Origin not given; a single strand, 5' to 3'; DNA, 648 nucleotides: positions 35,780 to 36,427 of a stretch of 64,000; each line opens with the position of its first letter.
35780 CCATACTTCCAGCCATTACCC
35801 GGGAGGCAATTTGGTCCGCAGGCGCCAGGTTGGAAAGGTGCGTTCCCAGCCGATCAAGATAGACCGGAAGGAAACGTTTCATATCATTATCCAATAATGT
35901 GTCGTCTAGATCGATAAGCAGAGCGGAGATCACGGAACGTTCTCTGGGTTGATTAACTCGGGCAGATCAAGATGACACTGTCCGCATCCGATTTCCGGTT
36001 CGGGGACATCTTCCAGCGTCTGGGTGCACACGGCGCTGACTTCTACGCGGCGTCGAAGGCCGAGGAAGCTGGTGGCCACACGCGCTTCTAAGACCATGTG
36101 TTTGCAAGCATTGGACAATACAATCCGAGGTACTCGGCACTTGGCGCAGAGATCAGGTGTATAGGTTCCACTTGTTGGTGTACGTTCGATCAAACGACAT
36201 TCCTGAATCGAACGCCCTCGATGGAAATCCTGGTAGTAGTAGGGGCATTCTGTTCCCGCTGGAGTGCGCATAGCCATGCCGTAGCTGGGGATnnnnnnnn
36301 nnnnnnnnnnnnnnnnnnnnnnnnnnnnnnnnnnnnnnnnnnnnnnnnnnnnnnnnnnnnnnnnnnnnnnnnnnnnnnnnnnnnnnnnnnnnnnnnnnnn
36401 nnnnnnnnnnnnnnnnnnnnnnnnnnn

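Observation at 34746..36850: EF-P with Arg at the modification site, in a tight apparent operon with an 8-Cys protein and a HAD::DinB fusion: candidate uncharacterised EF-P maturation module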

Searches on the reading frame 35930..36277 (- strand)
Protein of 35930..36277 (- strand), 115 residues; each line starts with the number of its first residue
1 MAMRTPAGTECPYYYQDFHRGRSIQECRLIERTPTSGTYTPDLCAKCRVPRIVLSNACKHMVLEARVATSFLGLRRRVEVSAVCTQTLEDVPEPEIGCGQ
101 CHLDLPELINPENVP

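Call 4: search_protein_families(library=pfam, proteins=[window:35930-36277:-], max_evalue=0.01)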
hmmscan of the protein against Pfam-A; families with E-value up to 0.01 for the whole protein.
window:35930-36277:- (115 aa): 0 families

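Call 5: search_protein_families(library=ncbifam, proteins=[window:35930-36277:-], max_evalue=0.01)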
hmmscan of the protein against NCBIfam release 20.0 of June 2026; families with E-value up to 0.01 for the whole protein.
window:35930-36277:- (115 aa): 0 families

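Call 8: find_homologous_proteins(query=window:35930-36277:-, max_evalue=0.001)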
Query window:35930-36277:- (115 aa): 302 proteins with E <= 0.001 among 303 candidates; the best 120 are listed.
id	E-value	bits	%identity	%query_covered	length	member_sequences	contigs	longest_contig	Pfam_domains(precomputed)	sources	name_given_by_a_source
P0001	4.4e-63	228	85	100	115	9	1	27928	-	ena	-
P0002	8.7e-59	215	81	97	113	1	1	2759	-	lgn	-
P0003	5.6e-58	212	79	98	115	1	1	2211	-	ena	-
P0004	2.8e-57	210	81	97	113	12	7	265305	-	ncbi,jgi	ncbi:MAG: hypothetical protein P8Z42_11185 [Anaerolineales bacterium]|jgi:hypothetical protein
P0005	7.8e-56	205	73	98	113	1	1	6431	-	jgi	jgi:hypothetical protein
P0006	2.1e-55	204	77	97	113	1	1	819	-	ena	-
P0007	2.0e-54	201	78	96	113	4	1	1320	-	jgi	jgi:hypothetical protein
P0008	1.6e-53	198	73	97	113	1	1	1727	-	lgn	-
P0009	7.8e-53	195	77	92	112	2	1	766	-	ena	-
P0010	2.6e-52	194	74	97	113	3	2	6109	-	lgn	-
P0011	2.9e-52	194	74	97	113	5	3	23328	-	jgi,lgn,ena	-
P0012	2.7e-51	190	71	97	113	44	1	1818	-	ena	-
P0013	9.2e-51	189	75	92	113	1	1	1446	-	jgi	jgi:hypothetical protein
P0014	3.8e-50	187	74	95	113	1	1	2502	-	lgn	-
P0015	5.6e-50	186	72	97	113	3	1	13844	-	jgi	jgi:hypothetical protein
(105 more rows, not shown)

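Call 10: find_related_loci(query=A1, collection=genome_contigs, flank=6000)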
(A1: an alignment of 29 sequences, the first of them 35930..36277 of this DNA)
Query A1 (115 aa) in genome_contigs; peptide patterns used: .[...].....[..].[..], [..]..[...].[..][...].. (x = any residue, [..] = any of these).
599 stretches matched a pattern (row limit reached: there are more); 584 encode a relative of the query (tblastn E <= 1e-3); the best 80 are kept; 80 distinct loci.
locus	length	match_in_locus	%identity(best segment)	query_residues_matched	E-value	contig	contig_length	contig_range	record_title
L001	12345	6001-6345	91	1-115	1e-69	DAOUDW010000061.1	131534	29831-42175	MAG TPA_asm: Anaerolineales bacterium isolate N14_70 453735, whole genome shotgun sequence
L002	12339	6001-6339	83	1-113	2e-63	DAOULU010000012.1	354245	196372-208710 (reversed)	MAG TPA_asm: Anaerolineales bacterium isolate W31_54 k127_22829, whole genome shotgun sequence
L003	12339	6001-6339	82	1-113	2e-63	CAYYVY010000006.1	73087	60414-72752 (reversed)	MAG TPA_asm: uncultured Anaerolineaceae bacterium isolate SRP214966_co2_133 genome assembly, contig: NODE_292_length_730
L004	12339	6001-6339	81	1-113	4e-62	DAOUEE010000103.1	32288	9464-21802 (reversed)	MAG TPA_asm: Anaerolineales bacterium isolate N4_180 k133_2801733, whole genome shotgun sequence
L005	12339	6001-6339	73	2-113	4e-55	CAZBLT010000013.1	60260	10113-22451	MAG TPA_asm: uncultured Anaerolineaceae bacterium isolate SRP338002_co1_121 genome assembly, contig: NODE_464_length_602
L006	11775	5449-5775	73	3-111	5e-54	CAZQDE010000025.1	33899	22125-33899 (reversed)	MAG TPA_asm: uncultured Anaerolineaceae bacterium isolate binchicken_co19_417 genome assembly, contig: NODE_1716_length_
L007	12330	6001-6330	74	3-112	1e-53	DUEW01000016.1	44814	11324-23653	MAG TPA_asm: Anaerolineae bacterium isolate W167 Contig16, whole genome shotgun sequence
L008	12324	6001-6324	71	1-108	1e-53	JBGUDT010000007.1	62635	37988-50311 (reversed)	MAG: Anaerolineales bacterium isolate 11D-03 NODE_7_length_62635_cov_6.193508, whole genome shotgun sequence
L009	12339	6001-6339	71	1-113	8e-53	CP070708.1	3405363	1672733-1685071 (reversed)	MAG: Anaerolineaceae bacterium isolate bin52 chromosome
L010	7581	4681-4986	75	5-106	2e-52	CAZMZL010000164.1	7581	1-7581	MAG TPA_asm: uncultured Anaerolineaceae bacterium isolate binchicken_co121_8 genome assembly, contig: NODE_8874_length_7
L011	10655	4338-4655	73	1-106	2e-52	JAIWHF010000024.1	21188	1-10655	MAG: Methanosarcinales archaeon isolate JL_US_07_21 NODE_212_length_21188_cov_0.486302, whole genome shotgun sequence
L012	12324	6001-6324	70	1-108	7e-52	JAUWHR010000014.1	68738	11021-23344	MAG: Anaerolineae bacterium isolate CSMAG_2273 CSMAG_2273_k141_1161820_length_68738_cov_15.0000, whole genome shotgun se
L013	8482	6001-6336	71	3-113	8e-52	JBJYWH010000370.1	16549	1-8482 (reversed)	MAG: Anaerolineales bacterium isolate J5_7_160517rDrA_9 J5_7_160517rDrA_9_000000000370, whole genome shotgun sequence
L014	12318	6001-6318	72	1-106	8e-52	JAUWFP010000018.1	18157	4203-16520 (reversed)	MAG: Anaerolineales bacterium isolate CSMAG_2219 CSMAG_2219_k141_462185_length_18157_cov_7.8129, whole genome shotgun se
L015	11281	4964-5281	73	1-106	6e-52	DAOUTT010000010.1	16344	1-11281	MAG TPA_asm: Anaerolineales bacterium isolate CSMAG_804 CSMAG_804_k141_658642_length_16344_cov_11.8129, whole genome sho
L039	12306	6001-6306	64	1-102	1e-43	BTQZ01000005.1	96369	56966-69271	MAG: Anaerolineae bacterium BMS9Abin28 DNA, NODE_17_length_96369, whole genome shotgun sequence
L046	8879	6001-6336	63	1-109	9e-43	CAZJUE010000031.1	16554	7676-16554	MAG TPA_asm: uncultured Anaerolineaceae bacterium isolate SRP321284_co1_23 genome assembly, contig: NODE_4198_length_165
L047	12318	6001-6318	61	3-112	9e-43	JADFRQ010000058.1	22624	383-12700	MAG: Chloroflexota bacterium isolate B88T1L10 B88T1L10_NODE3018, whole genome shotgun sequence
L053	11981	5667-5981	64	2-105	5e-41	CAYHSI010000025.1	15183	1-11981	MAG TPA_asm: uncultured Anaerolineaceae bacterium isolate ERP119705_co14_525 genome assembly, contig: NODE_4424_length_1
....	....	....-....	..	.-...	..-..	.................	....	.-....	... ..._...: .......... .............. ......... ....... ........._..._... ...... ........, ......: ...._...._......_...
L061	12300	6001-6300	60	3-102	9e-40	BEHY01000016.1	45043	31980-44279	Candidatus Thermoflexus japonica DNA, contig: NODE_306_16, isolate: HRbin22, whole genome shotgun sequence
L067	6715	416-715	64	3-102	4e-39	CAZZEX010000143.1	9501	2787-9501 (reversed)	MAG TPA_asm: uncultured Anaerolineales bacterium isolate SRP214966_co5_324 genome assembly, contig: NODE_7277_length_950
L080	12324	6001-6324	54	1-108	6e-38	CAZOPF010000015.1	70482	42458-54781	MAG TPA_asm: uncultured Ardenticatenaceae bacterium isolate binchicken_co274_488 genome assembly, contig: NODE_994_lengt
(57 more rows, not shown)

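Call 25: predict_structure(alignment_id=A1)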
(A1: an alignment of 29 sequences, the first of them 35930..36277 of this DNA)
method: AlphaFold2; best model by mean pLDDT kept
length: 115 residues; sequences in the alignment: 29
mean_pLDDT: 52.9   pTM: 0.40
mean pLDDT of the five models: 52.9, 44.0, 43.8, 42.6, 42.5
residues with pLDDT >= 90: 0; 70-90: 18; 50-70: 30; < 50: 67
segments of 3 or more residues with pLDDT < 50: 1-36, 39-56, 103-115
pLDDT, mean of each block of 10 residues (from residue 1): 39 42 40 46 46 51 68 64 81 66 45 43
secondary structure, 60 per line:
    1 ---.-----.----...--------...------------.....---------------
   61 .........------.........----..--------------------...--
elements in order: E15-17 E26-28 H41-45 E61-69 E76-84

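Call 26: search_protein_representatives(alignment_id=A1)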
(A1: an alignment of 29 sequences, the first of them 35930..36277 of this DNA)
Query: 29 sequences, 113 profile positions. Proteins with E-value up to 0.001 (for the whole library): 178; up to 1e-10: 111; up to 1e-30: 8. The best 150 are listed.
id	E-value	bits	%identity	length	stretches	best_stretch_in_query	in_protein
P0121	6.5e-44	164.8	-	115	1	1-104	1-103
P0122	2.7e-41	156.4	-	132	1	1-104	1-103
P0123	6.9e-41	155.1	-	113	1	1-110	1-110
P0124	6.7e-39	148.7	-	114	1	1-107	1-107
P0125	3.8e-37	143.0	-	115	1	1-106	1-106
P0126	9.4e-36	138.5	-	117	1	1-105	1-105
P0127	2.1e-31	124.6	-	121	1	1-101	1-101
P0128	2.1e-31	124.6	-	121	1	1-104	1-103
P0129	2.1e-30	121.3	-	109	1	1-103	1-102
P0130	1.1e-29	119.0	-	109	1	1-84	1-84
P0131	1.8e-29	118.3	-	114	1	1-80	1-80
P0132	6.9e-29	116.4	-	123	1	1-104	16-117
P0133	1.8e-28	115.1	-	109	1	1-103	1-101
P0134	2.2e-28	114.8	-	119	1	1-106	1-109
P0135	2.4e-28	114.7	-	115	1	1-110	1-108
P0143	3.6e-27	110.9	-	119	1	1-104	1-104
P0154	1.6e-24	102.3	-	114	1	1-107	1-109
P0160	3.4e-23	98.1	-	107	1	8-104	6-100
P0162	4.9e-23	97.6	-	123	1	1-105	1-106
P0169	7.5e-22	93.7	-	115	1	2-106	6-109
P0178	2.0e-19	85.9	-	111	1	7-111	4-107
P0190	3.7e-17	78.6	-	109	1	7-102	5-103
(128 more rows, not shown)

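Call 33: search_solved_structures(query=A3, max_evalue=10, show_alignments=2)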
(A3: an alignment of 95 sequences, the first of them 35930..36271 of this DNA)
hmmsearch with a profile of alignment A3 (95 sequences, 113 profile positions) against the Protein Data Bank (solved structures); distinct sequences matched with E-value up to 10: 0.

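Call 38: predict_structure(alignment_id=A3)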
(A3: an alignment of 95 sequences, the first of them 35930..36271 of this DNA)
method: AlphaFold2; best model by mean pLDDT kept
length: 113 residues; sequences in the alignment: 95
mean_pLDDT: 90.2   pTM: 0.77
mean pLDDT of the five models: 90.2, 90.1, 89.0, 87.9, 87.3
residues with pLDDT >= 90: 88; 70-90: 14; 50-70: 11; < 50: 0
segments of 3 or more residues with pLDDT < 50: none
pLDDT, mean of each block of 10 residues (from residue 1): 94 96 97 94 95 92 92 93 96 87 66 60
secondary structure, 60 per line:
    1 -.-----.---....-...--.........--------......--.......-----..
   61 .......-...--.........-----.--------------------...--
elements in order: E12-15 E22-25 H26-30 H39-44 H47-53 E59-67 E74-82

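Call 44: fold_search(model_id=the predicted structure, library=pdb)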
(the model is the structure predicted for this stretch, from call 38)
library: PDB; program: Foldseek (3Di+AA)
matches with E <= 10: 254; with E <= 0.001: 0
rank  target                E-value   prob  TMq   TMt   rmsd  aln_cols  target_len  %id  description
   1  8sk8_A                1.1e+00  0.03  0.15  0.05  22.0        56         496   18  human liver mitochondrial Glutamate dehydrogenase 1 (released 2024-02-21)
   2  8fvy_V                1.3e+00  0.08  0.19  0.25  14.3        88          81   11  40S subunit of the Giardia lamblia 80S ribosome (released 2024-01-24)
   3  3dyu_A                1.3e+00  0.25  0.23  0.08   2.3        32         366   25  Crystal structure of Snx9PX-BAR (230-595), H32 (released 2008-09-16)
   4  4xpu_B                1.4e+00  0.15  0.25  0.14   8.2        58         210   19  The crystal structure of EndoV from E.coli (released 2015-08-19)
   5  2bkq_A                1.5e+00  0.28  0.24  0.14   2.2        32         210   12  NEDD8 protease (released 2005-02-21)
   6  4xpu_A                1.5e+00  0.16  0.25  0.14   7.6        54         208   18  The crystal structure of EndoV from E.coli (released 2015-08-19)
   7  6h3c_A                1.6e+00  0.30  0.24  0.11   2.1        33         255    6  Cryo-EM structure of the BRISC complex bound to SHMT2 (released 2019-07-10)
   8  9n32_C                1.7e+00  0.12  0.21  0.08   8.5        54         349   18  PilU from Pseudomonas aeruginosa: C3ocococ conformation (released 2025-12-10)
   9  9n32_A                1.7e+00  0.12  0.21  0.07   8.5        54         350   18  PilU from Pseudomonas aeruginosa: C3ocococ conformation (released 2025-12-10)
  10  9n32_B                1.7e+00  0.12  0.21  0.07   8.5        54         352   18  PilU from Pseudomonas aeruginosa: C3ocococ conformation (released 2025-12-10)
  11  5cw3_B                1.7e+00  0.08  0.22  0.11   9.0        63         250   11  Structure of CfBRCC36-CfKIAA0157 complex (Zn Edge) (released 2015-09-16)
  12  9n32_D                1.8e+00  0.12  0.21  0.07   8.5        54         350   18  PilU from Pseudomonas aeruginosa: C3ocococ conformation (released 2025-12-10)
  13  5cw3_D                2.0e+00  0.14  0.21  0.11   3.0        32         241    6  Structure of CfBRCC36-CfKIAA0157 complex (Zn Edge) (released 2015-09-16)
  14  8at6_E                2.0e+00  0.08  0.22  0.12  12.3        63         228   19  Cryo-EM structure of yeast Elp456 subcomplex (released 2022-12-07)
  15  6l8a_F                2.1e+00  0.25  0.25  0.07   2.4        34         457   12  Tetrathionate hydrolase from Acidithiobacillus ferrooxidans (released 2020-11-11)
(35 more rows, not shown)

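Call 45: find_encoding_contigs(protein=P0160, flank=6000, max_places=4)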
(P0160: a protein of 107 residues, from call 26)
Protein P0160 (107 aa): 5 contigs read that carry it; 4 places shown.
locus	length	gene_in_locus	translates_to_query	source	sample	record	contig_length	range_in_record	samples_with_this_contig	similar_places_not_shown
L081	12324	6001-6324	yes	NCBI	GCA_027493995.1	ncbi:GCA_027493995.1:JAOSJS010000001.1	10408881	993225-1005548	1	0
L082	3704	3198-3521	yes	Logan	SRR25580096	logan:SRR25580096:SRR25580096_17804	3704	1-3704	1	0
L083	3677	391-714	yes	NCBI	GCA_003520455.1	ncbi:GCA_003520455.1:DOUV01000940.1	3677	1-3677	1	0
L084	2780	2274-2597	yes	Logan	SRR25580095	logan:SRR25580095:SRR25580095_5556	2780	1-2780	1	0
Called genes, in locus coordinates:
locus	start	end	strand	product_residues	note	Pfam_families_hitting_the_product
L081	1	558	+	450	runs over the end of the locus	PF01547:SBP_bac_1, PF13416:SBP_bac_8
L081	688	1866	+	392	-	PF00528:BPD_transp_1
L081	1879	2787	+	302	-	PF00528:BPD_transp_1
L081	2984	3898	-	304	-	PF21686:LigD_Prim-Pol, PF01896:DNA_primase_S (weak)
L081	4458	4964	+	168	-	PF04075:F420H2_quin_red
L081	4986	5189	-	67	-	-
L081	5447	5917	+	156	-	-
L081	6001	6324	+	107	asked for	-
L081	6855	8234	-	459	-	PF00672:HAMP, PF00512:HisKA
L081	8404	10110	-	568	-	PF00027:cNMP_binding, PF01734:Patatin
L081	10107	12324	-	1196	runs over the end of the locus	PF12773:DZR, PF24463:DUF7577 (faint), PF00211:Guanylate_cyc, PF13191:AAA_16, PF00515:TPR_1 (faint), PF13424:TPR_12, PF17874:TPR_MalT, PF13424:TPR_12 (weak), +2 more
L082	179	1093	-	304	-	PF21686:LigD_Prim-Pol, PF01896:DNA_primase_S (weak)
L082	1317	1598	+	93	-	-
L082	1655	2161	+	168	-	PF04075:F420H2_quin_red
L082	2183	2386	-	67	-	-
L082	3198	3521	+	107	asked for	-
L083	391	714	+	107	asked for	-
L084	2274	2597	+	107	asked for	-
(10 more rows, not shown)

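Call 46: find_encoding_contigs(protein=P0143, flank=4000, max_places=3)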
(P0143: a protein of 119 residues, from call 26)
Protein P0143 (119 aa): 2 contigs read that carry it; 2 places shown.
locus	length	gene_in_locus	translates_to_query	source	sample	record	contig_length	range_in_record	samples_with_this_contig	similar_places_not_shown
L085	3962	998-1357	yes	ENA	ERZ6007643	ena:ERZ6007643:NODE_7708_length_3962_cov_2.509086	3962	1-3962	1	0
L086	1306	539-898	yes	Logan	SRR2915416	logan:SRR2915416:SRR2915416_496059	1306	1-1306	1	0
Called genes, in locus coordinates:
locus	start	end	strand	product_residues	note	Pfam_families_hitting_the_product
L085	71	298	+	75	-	PF01699:Na_Ca_ex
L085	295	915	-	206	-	PF01936:NYN (weak)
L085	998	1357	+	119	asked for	-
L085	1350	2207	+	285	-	PF25160:LdpA_Fe-S-bd (faint), PF00037:Fer4 (weak), PF12837:Fer4_6 (weak), PF13237:Fer4_10, PF14697:Fer4_21 (weak), PF12838:Fer4_7, PF13187:Fer4_9, PF00037:Fer4 (weak), +3 more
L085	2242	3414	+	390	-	PF09699:Paired_CXXCH_1 (weak)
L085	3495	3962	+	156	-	?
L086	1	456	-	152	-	?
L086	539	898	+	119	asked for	-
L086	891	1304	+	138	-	?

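Call 47: find_encoding_contigs(protein=P0178, flank=4000, max_places=3)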
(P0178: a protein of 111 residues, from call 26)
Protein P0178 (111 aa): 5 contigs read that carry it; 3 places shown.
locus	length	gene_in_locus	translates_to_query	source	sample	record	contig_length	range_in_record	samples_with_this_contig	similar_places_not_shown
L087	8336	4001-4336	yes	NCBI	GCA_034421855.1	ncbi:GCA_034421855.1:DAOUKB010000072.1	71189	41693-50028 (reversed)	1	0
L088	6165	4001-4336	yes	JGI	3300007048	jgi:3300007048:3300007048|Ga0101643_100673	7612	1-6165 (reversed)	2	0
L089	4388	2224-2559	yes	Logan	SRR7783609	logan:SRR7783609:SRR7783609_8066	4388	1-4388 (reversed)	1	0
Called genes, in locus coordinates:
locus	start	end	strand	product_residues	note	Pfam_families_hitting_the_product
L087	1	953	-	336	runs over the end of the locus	PF00044:Gp_dh_N, PF02800:Gp_dh_C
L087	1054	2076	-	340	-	PF01933:CofD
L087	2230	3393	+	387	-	PF00108:Thiolase_N, PF00109:ketoacyl-synt, PF02803:Thiolase_C, PF22691:Thiolase_C_1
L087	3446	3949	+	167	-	PF12172:zf-ChsH2, PF01796:OB_ChsH2_C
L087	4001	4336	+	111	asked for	-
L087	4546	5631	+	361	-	PF13416:SBP_bac_8, PF13343:SBP_bac_6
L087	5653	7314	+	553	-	PF00528:BPD_transp_1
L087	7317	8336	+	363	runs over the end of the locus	PF00005:ABC_tran, PF13304:AAA_21 (faint)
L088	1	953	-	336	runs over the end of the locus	PF00044:Gp_dh_N, PF02800:Gp_dh_C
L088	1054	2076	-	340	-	PF01933:CofD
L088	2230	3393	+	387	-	PF00108:Thiolase_N, PF00109:ketoacyl-synt, PF02803:Thiolase_C, PF22691:Thiolase_C_1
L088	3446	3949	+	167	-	PF12172:zf-ChsH2, PF01796:OB_ChsH2_C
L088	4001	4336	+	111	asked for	-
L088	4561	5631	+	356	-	PF13416:SBP_bac_8, PF13343:SBP_bac_6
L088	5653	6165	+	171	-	?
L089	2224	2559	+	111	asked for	-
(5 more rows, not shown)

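Call 48: find_encoding_contigs(protein=P0134, flank=4000, max_places=3)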
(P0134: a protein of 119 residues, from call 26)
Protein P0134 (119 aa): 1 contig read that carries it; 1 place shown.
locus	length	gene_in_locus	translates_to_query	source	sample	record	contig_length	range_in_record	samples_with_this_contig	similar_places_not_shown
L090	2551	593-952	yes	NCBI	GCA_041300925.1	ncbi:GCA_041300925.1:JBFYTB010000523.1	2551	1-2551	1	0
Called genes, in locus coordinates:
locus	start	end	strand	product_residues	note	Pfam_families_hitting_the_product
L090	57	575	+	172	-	-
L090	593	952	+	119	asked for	-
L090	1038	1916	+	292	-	PF01048:PNP_UDP_1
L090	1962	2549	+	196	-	?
